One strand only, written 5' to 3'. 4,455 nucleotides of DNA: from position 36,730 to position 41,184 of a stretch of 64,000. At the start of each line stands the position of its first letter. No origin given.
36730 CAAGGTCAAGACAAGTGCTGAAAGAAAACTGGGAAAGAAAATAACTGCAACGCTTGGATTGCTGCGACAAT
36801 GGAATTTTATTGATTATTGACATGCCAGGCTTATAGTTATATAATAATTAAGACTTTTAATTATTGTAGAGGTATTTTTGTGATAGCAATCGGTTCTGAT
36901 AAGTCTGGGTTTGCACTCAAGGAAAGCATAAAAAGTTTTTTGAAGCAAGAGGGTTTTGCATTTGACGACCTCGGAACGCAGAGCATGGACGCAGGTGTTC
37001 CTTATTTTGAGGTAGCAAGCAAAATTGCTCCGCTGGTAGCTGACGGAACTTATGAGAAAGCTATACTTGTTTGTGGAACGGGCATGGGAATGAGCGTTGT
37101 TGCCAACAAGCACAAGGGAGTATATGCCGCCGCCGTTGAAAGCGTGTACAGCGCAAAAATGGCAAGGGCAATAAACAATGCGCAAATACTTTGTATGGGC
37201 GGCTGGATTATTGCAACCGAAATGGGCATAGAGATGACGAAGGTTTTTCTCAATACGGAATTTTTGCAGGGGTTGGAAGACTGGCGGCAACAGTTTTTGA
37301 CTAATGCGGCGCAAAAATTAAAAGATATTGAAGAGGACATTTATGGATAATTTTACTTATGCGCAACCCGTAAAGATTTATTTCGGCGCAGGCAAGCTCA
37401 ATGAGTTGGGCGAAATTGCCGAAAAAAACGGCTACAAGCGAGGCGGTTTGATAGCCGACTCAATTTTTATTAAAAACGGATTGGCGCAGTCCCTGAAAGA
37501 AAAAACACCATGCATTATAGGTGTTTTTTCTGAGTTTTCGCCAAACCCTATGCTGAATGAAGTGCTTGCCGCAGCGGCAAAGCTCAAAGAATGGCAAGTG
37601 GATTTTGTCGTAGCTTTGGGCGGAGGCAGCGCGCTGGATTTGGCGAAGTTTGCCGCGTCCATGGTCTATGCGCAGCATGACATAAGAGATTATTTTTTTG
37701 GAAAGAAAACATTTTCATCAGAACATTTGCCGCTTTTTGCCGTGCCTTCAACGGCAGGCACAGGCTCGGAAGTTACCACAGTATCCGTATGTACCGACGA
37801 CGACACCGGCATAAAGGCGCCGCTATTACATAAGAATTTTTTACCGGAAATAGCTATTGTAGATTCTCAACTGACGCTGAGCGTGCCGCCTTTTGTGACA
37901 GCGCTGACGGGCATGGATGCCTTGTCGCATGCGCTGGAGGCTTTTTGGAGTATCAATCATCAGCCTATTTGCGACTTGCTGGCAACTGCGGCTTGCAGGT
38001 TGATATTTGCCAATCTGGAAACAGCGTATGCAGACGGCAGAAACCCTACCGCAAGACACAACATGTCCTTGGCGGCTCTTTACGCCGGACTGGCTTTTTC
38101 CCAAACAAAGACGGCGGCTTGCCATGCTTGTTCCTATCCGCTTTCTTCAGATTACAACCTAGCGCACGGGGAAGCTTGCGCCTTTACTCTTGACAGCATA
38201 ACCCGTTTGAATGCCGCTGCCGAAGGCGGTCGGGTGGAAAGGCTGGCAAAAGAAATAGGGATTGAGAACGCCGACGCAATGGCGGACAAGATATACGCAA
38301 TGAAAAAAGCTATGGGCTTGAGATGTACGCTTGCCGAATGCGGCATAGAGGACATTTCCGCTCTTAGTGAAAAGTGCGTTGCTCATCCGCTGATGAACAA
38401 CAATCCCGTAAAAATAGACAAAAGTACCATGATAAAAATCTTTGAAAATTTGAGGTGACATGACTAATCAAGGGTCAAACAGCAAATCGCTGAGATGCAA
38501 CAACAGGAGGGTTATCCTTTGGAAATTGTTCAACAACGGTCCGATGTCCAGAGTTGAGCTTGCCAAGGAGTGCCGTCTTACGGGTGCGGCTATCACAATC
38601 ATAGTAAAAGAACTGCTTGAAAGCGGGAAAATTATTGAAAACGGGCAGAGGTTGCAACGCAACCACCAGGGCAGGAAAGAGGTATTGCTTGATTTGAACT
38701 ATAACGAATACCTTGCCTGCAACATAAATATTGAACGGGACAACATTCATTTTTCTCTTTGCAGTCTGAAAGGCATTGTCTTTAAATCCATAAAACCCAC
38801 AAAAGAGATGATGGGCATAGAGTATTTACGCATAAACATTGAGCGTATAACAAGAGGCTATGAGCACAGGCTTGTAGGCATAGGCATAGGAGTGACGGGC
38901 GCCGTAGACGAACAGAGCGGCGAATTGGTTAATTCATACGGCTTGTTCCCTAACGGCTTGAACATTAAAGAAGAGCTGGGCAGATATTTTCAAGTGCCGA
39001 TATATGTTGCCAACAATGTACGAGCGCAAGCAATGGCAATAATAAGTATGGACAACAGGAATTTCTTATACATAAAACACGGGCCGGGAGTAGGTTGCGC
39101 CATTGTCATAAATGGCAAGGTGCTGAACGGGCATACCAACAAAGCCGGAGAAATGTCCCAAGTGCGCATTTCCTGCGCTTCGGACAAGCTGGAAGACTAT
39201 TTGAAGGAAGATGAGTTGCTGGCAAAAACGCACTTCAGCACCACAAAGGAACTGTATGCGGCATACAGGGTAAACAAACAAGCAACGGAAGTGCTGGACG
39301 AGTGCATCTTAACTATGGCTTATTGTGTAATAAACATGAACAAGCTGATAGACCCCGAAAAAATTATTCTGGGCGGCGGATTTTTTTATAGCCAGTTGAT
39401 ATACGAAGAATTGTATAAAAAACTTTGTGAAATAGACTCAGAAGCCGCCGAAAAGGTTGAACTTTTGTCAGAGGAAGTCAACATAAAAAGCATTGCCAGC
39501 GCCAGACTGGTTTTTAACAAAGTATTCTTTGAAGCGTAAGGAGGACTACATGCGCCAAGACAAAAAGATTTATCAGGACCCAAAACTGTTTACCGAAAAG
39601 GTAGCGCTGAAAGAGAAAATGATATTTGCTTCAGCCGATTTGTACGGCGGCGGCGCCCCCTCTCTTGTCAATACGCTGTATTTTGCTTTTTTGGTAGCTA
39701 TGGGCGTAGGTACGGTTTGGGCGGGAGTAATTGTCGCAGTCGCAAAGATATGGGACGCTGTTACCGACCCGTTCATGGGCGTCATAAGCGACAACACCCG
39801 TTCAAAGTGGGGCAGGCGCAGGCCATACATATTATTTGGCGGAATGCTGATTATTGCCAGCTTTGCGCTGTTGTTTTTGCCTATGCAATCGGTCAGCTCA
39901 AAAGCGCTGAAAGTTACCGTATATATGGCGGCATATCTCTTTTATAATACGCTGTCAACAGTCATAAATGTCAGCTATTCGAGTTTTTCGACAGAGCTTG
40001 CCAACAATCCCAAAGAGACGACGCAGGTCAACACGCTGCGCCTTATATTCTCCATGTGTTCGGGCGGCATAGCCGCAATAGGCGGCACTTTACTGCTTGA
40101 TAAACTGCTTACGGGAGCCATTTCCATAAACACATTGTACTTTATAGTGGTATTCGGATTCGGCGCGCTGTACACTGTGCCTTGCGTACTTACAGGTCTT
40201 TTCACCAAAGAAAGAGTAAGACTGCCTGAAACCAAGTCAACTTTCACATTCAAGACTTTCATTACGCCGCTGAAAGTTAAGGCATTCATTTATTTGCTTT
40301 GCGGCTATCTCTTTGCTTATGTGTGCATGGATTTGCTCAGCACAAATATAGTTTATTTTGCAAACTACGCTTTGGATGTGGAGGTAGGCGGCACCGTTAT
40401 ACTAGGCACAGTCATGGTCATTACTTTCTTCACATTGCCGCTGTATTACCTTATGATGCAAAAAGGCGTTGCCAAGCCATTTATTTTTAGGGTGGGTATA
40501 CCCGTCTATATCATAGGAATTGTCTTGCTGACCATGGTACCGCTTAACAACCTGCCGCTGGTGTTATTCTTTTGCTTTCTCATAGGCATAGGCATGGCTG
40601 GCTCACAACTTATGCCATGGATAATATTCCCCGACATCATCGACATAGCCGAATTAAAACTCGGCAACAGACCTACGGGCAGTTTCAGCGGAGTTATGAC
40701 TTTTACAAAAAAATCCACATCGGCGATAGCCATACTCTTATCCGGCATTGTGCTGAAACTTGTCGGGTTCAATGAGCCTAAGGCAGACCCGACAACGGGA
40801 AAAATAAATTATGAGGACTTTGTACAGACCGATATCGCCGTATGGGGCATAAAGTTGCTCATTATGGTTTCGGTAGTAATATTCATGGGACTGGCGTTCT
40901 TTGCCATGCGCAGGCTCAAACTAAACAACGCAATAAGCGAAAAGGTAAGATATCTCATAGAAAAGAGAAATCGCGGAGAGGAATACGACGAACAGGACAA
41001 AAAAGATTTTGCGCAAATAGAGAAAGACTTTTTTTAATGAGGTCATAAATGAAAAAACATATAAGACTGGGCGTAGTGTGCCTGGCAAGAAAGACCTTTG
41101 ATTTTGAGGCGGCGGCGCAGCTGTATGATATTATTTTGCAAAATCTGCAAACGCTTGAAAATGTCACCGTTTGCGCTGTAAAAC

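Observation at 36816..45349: Seven-gene glycoside locus that follows the logic of sulfoglycolysis (yih-type) clusters but uses non-orthologous enzymes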

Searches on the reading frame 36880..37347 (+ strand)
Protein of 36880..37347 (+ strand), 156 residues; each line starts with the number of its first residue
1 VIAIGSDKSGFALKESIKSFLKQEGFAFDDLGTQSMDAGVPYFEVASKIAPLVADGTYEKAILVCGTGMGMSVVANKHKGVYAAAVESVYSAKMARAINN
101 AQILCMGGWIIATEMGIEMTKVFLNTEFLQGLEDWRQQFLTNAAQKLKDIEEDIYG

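Call 5: search_protein_families(library=pfam, proteins=[window:36880-37347:+], max_evalue=0.01)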
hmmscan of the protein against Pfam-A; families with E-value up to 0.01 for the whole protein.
window:36880-37347:+ (156 aa): 1 family
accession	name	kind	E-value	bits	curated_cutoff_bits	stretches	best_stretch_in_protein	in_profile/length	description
PF02502.23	LacAB_rpiB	-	6.4e-44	149.7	24.7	1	2-131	1-129/138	Ribose/Galactose Isomerase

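Call 6: search_protein_families(library=ncbifam, proteins=[window:36880-37347:+], max_evalue=0.01)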
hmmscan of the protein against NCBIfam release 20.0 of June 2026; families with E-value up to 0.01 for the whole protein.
window:36880-37347:+ (156 aa): 12 families
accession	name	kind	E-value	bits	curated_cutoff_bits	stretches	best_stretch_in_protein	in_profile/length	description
NF004051.0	PRK05571.1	subfamily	2.5e-39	134.4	135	1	2-134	4-136/149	ribose-5-phosphate isomerase B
TIGR00689.1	rpiB_lacA_lacB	subfamily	2.8e-36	124.6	88.3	1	2-141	1-140/145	RpiB/LacA/LacB family sugar-phosphate isomerase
TIGR01120.1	rpiB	equivalog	2.5e-35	121.5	138.65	1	2-141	2-140/143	ribose 5-phosphate isomerase B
TIGR02133.1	RPI_actino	equivalog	6.8e-31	107.1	168.2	1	2-129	3-130/148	ribose-5-phosphate isomerase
NF051858.1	EryPhIsonDerIRhiz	equivalog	4.9e-28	98.1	240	1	2-128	3-130/150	D-erythrulose-4-phosphate isomerase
NF006380.0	PRK08621.1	equivalog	4.2e-24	85.6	164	1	2-138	3-136/142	galactose-6-phosphate isomerase subunit LacA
NF006381.0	PRK08622.1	equivalog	1.3e-22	80.4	234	1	2-134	3-134/171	galactose-6-phosphate isomerase subunit LacB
NF009257.0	PRK12613.1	equivalog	4.9e-19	68.9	243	1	2-140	3-137/141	galactose-6-phosphate isomerase subunit LacA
TIGR01118.1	lacA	equivalog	2.1e-16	60.3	181.1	1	2-138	3-136/141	galactose-6-phosphate isomerase subunit LacA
TIGR01119.1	lacB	equivalog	1.7e-15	57.1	312.55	1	2-130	3-130/171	galactose-6-phosphate isomerase subunit LacB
NF009258.0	PRK12615.1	equivalog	1.1e-12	48.2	325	1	2-131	3-131/171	galactose-6-phosphate isomerase subunit LacB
NF006753.0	PRK09273.1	equivalog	6.9e-05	22.3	137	1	15-149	20-159/211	hypothetical protein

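Call 30: search_solved_structures(query=window:36880-37347:+, max_evalue=1e-10, show_alignments=1)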
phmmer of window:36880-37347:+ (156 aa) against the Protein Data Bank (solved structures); distinct sequences matched with E-value up to 1e-10: 22.
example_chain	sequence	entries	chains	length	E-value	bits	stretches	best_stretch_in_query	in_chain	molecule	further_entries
3he8_A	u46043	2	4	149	2e-24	89.4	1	2-132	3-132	Ribose-5-phosphate isomerase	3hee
3ph3_A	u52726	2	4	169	3e-24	88.8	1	2-132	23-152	Ribose-5-phosphate isomerase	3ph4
1o1x_A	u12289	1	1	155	8.8e-23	84.1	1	2-135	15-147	ribose-5-phosphate isomerase RpiB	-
5ifz_A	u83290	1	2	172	7e-21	77.9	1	2-128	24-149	Ribose 5-phosphate isomerase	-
2vvr_A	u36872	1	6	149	5.3e-20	75.1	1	2-145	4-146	RIBOSE-5-PHOSPHATE ISOMERASE B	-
1nn4_A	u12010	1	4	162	7.1e-20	74.7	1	2-145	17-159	Ribose 5-phosphate isomerase B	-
3s5p_A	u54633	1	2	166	1.5e-19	73.6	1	2-131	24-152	Ribose 5-phosphate isomerase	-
6fxs_A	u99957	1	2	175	3.9e-19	72.3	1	2-129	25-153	Ribose 5-phosphate isomerase, putative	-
3k7o_A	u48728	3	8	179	1.5e-18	70.3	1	2-129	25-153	Ribose 5-phosphate isomerase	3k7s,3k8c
6mu0_A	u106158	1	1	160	1.9e-18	70.1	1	2-133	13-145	Probable ribose-5-phosphate isomerase B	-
3qd5_A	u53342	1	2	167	3.3e-18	69.3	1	2-130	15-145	putative ribose-5-phosphate isomerase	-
3sdw_A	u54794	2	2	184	4.4e-18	68.9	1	2-130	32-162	ribose 5-phosphate isomerase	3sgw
6fxl_A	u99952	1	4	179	1e-17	67.7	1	2-129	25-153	Ribose 5-phosphate isomerase, putative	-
6fxw_A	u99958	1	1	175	1.2e-17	67.4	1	2-133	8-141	Putative ribose 5-phosphate isomerase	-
4em8_A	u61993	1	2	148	1.3e-17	67.4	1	3-138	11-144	Ribose 5-phosphate isomerase B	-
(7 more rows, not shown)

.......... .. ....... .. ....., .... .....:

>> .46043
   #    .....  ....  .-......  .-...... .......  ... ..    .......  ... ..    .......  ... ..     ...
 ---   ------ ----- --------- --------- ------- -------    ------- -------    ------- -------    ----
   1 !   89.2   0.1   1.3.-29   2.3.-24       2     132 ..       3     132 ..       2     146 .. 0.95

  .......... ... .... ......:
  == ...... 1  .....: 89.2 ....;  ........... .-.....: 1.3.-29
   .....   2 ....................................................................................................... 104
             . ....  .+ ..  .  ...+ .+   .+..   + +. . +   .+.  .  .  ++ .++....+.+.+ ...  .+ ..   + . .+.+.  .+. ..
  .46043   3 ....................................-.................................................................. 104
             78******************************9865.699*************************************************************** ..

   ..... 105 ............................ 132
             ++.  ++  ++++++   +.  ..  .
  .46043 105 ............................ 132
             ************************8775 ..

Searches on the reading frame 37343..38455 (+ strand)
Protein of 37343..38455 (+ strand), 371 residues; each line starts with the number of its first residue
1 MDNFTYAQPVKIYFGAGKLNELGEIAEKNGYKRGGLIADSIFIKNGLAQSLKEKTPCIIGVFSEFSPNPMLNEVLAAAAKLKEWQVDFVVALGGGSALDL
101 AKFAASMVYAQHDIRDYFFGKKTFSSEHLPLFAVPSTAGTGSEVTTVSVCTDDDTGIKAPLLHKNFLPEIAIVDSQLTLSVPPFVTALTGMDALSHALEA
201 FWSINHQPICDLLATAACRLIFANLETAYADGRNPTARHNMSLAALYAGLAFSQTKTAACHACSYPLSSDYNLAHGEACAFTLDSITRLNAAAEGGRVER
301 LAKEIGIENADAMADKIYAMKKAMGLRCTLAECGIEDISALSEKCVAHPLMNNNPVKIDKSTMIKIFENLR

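Call 5: search_protein_families(library=pfam, proteins=[window:37343-38455:+], max_evalue=0.01)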
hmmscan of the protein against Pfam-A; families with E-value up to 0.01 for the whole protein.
window:37343-38455:+ (371 aa): 3 families
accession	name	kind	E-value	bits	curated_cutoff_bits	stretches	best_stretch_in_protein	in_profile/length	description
PF25137.1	ADH_Fe_C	-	9.2e-45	153.2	27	1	186-369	1-192/194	Fe-containing alcohol dehydrogenase family, C-terminal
PF00465.25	Fe-ADH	-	1.4e-42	145.5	31.3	1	9-174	1-167/168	Iron-containing alcohol dehydrogenase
PF13685.12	Fe-ADH_2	-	1.6e-08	35.1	28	1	14-106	2-95/149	Iron-containing alcohol dehydrogenase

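Call 6: search_protein_families(library=ncbifam, proteins=[window:37343-38455:+], max_evalue=0.01)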
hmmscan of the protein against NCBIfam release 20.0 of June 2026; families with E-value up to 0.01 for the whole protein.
window:37343-38455:+ (371 aa): 16 families
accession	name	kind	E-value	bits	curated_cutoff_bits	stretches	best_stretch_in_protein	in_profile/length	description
NF041833.1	Fe_ADH_ErcA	equivalog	8.9e-70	235.7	550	1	12-369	11-380/382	alcohol dehydrogenase-like regulatory protein ErcA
TIGR03405.1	Phn_Fe-ADH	equivalog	3.5e-65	220.1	423.7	1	6-338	1-334/355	iron-containing alcohol dehydrogenase PsrA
NF058672.1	4HyButDHCUPNE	equivalog_domain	2.1e-61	208.2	500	1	11-362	9-369/378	4-hydroxybutyrate dehydrogenase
NF010378.0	PRK13805.1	equivalog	1.7e-60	204.9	951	1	8-298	461-764/872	bifunctional acetaldehyde-CoA/alcohol dehydrogenase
TIGR02638.1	lactal_redase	equivalog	3.4e-60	203.9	523.15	1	12-366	10-378/379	lactaldehyde reductase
NF053866.1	CholDhdGbsBBac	equivalog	3.4e-59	200.4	550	1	5-367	11-387/392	choline dehydrogenase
NF050025.1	SulfAcetaldRedSarD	equivalog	4.1e-54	183.9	700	1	4-368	3-382/385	sulfoacetaldehyde reductase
NF007911.0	PRK10624.1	equivalog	2.5e-53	181.4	537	1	13-369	12-380/382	lactaldehyde reductase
NF011998.0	PRK15454.1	equivalog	9.6e-53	179.3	556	1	6-334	24-356/395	ethanolamine utilization ethanol dehydrogenase EutG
NF007363.0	PRK09860.1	equivalog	4e-52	177.6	581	1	9-367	9-379/383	L-threonine dehydrogenase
TIGR04266.1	NDMA_methanol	equivalog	4.5e-24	85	625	1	13-312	20-325/420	NDMA-dependent methanol dehydrogenase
NF011717.0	PRK15138.1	equivalog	1.8e-20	73.3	645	1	1-288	1-294/387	alcohol dehydrogenase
NF041822.1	daptide_DH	equivalog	8.6e-14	51.2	300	1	70-245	41-223/363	daptide-type RiPP biosynthesis dehydogenase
NF006941.0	PRK09423.1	subfamily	6.4e-12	45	336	1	5-107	4-106/367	glycerol dehydrogenase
NF053832.1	GlycoaldRedHalo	equivalog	1e-06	28.1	550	1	6-106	5-105/363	glycolaldehyde reductase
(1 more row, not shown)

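Call 31: search_solved_structures(query=window:37343-38455:+, max_evalue=1e-30)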
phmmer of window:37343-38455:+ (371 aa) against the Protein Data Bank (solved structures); distinct sequences matched with E-value up to 1e-30: 27.
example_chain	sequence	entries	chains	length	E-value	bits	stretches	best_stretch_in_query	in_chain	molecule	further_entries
6jko_A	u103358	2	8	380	2.2e-95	323.3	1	5-362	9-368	Methanol dehydrogenase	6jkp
13he_A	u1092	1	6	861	9.7e-48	166.6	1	6-292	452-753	Aldehyde-alcohol dehydrogenase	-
8uhw_A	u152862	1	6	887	1e-47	166.5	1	6-292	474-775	Aldehyde-alcohol dehydrogenase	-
4fr2_A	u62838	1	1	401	3.6e-46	161.4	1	6-369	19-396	1,3-propanediol dehydrogenase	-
3owo_A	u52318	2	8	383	2.4e-45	158.7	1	6-355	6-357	Alcohol dehydrogenase 2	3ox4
8zrl_A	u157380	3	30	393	3.8e-45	158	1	8-367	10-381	NAD-dependent methanol dehydrogenase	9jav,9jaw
9ldl_C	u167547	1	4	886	3e-43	151.8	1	6-311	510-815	Aldehyde dehydrogenase family protein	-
8zwd_B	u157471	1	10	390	4e-42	148.1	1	9-355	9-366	NAD(P)-dependent methanol dehydrogenase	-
3zdr_A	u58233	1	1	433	5.1e-42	147.8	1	7-337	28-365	ALCOHOL DEHYDROGENASE DOMAIN OF THE BIFUNCTIONAL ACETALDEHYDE DEHYDROGENASE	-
3bfj_A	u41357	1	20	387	8e-42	147.1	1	4-325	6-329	1,3-propanediol oxidoreductase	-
7dag_A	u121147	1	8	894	3.3e-40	141.8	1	7-292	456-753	Aldehyde-alcohol dehydrogenase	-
6scg_A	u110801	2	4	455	1.2e-39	140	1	1-292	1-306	Aldehyde-alcohol dehydrogenase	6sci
1vhd_A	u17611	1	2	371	1.6e-39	139.6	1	5-286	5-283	alcohol dehydrogenase, iron-containing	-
1o2d_A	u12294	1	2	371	2e-39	139.2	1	6-286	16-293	Alcohol dehydrogenase, iron-containing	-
6ahc_A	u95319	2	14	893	8.7e-39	137.2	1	7-292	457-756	Aldehyde-alcohol dehydrogenase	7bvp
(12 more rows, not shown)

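Call 35: search_solved_structures(query=window:37343-38455:+, max_evalue=1e-60, show_alignments=1)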
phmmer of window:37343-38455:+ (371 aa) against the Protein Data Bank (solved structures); distinct sequences matched with E-value up to 1e-60: 1.
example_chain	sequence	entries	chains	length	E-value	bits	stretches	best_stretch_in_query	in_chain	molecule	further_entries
6jko_A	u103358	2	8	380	2.2e-95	323.3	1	5-362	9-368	Methanol dehydrogenase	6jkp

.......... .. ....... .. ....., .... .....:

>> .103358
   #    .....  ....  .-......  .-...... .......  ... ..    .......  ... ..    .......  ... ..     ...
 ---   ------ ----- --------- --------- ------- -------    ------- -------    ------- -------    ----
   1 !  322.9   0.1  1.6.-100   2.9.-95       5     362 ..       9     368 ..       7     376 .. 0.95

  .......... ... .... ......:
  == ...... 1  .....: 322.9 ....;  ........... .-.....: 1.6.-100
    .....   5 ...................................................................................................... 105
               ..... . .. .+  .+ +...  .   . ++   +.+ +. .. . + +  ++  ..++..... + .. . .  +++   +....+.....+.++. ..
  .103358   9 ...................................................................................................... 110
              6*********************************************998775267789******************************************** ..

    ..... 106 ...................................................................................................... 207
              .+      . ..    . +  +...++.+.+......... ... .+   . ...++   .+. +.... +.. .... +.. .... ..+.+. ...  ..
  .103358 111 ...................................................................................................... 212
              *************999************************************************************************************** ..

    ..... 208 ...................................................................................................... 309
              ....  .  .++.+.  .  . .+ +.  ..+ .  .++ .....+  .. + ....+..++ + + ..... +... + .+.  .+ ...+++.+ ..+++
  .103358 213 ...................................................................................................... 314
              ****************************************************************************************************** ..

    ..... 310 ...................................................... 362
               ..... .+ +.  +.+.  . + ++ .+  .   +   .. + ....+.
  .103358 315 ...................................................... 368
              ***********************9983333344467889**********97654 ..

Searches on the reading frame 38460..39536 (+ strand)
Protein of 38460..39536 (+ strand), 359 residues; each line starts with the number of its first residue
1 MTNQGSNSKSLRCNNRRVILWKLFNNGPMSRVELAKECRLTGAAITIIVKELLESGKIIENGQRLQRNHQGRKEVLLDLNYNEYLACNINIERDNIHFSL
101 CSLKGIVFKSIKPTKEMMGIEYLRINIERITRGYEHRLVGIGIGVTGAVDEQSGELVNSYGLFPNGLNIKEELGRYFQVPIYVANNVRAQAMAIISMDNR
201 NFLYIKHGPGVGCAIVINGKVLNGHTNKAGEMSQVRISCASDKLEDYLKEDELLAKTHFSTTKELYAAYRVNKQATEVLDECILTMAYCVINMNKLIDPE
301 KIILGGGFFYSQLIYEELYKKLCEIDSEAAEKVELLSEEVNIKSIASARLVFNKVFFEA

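Call 5: search_protein_families(library=pfam, proteins=[window:38460-39536:+], max_evalue=0.01)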
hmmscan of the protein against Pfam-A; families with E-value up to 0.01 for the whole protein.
window:38460-39536:+ (359 aa): 3 families
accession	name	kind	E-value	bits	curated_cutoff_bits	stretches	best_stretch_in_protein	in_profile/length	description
PF00480.26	ROK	-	1.2e-20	74.7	22.9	1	126-322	42-258/294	ROK family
PF13412.12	HTH_24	-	0.00073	19.5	21.9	1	19-58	8-47/48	Winged helix-turn-helix DNA-binding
PF01047.28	MarR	-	0.00083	19.6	24.6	1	18-56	7-45/59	MarR family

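Call 6: search_protein_families(library=ncbifam, proteins=[window:38460-39536:+], max_evalue=0.01)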
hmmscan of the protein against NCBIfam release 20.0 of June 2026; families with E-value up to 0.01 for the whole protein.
window:38460-39536:+ (359 aa): 12 families
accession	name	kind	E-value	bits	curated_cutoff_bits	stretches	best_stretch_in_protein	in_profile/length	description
NF047937.1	TransRegNagC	equivalog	1.3e-23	83.8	650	1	25-241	22-247/399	DNA-binding transcriptional regulator NagC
NF049930.1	TransRegMlc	equivalog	8.1e-21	74.8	530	1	25-239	27-251/405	sugar metabolism global transcriptional regulator Mlc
TIGR00744.1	ROK_glcA_fam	subfamily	3.8e-16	59.2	260.35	1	127-237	48-161/318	ROK family glucokinase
NF007251.0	PRK09698.1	equivalog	1.7e-12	47.2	253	1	120-311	46-251/304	allose kinase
NF009835.0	PRK13310.1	equivalog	1.9e-11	43.8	380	2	266-324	213-271/303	N-acetylglucosamine kinase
NF003461.0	PRK05082.1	subfamily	3.2e-10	39.9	283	1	119-232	37-154/291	N-acetylmannosamine kinase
NF045551.1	GK_Pyrobac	equivalog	5.2e-10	39.1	500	1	129-322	41-251/294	ATP-dependent glucokinase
NF007108.0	PRK09557.1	equivalog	1.2e-09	38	443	1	140-236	60-160/303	fructokinase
NF042998.1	bglucokin_BglK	equivalog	3.5e-07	29.7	550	1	138-309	54-245/291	beta-glucoside kinase BglK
NF047821.1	NactlManKinNanK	equivalog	2.9e-06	27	450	1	121-233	39-155/288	N-acetylmannosamine kinase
NF045550.1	FrctkaseScrK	equivalog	2.5e-05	23.9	400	1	132-312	49-241/293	fructokinase ScrK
NF009836.0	PRK13311.1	equivalog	0.0091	15.2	551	0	140-239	59-162/256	N-acetyl-D-glucosamine kinase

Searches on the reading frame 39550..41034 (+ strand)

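Call 5: search_protein_families(library=pfam, proteins=[window:39550-41034:+], max_evalue=0.01)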
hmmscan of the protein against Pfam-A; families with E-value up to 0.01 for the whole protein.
window:39550-41034:+ (495 aa): 3 families
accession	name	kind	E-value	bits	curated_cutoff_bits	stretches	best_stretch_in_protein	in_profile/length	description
PF13347.12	MFS_2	-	1.5e-64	218.6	27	1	39-459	15-426/427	MFS/sugar transport protein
PF07690.21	MFS_1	-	9e-07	28.6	33.4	2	18-175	198-345/347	Major Facilitator Superfamily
PF15471.11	TMEM171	-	0.0085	15.6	27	0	395-465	118-191/320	Transmembrane protein family 171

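Call 6: search_protein_families(library=ncbifam, proteins=[window:39550-41034:+], max_evalue=0.01)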
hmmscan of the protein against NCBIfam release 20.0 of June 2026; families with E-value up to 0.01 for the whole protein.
window:39550-41034:+ (495 aa): 6 families
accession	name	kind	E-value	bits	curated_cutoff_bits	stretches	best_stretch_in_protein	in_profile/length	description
TIGR00792.1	gph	subfamily_domain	1.1e-51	175.9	231.35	1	44-470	21-434/437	glycoside-pentoside-hexuronide (GPH):cation symporter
NF007749.0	PRK10429.1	equivalog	4.7e-35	121.3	456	1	43-483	31-462/473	melibiose:sodium transporter MelB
NF007353.0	PRK09848.1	equivalog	1.6e-27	96.5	528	1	51-476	39-447/457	glucuronide transporter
NF007237.0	PRK09669.1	subfamily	9.1e-26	90.5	610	1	41-481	28-454/461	putative symporter YagG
NF008526.0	PRK11462.1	equivalog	1.2e-18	67.1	836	1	44-459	33-431/460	glycoside-pentoside-hexuronide family transporter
TIGR01301.1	GPH_sucrose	subfamily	3.4e-07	29.5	511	1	43-105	26-88/476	sucrose/proton symporter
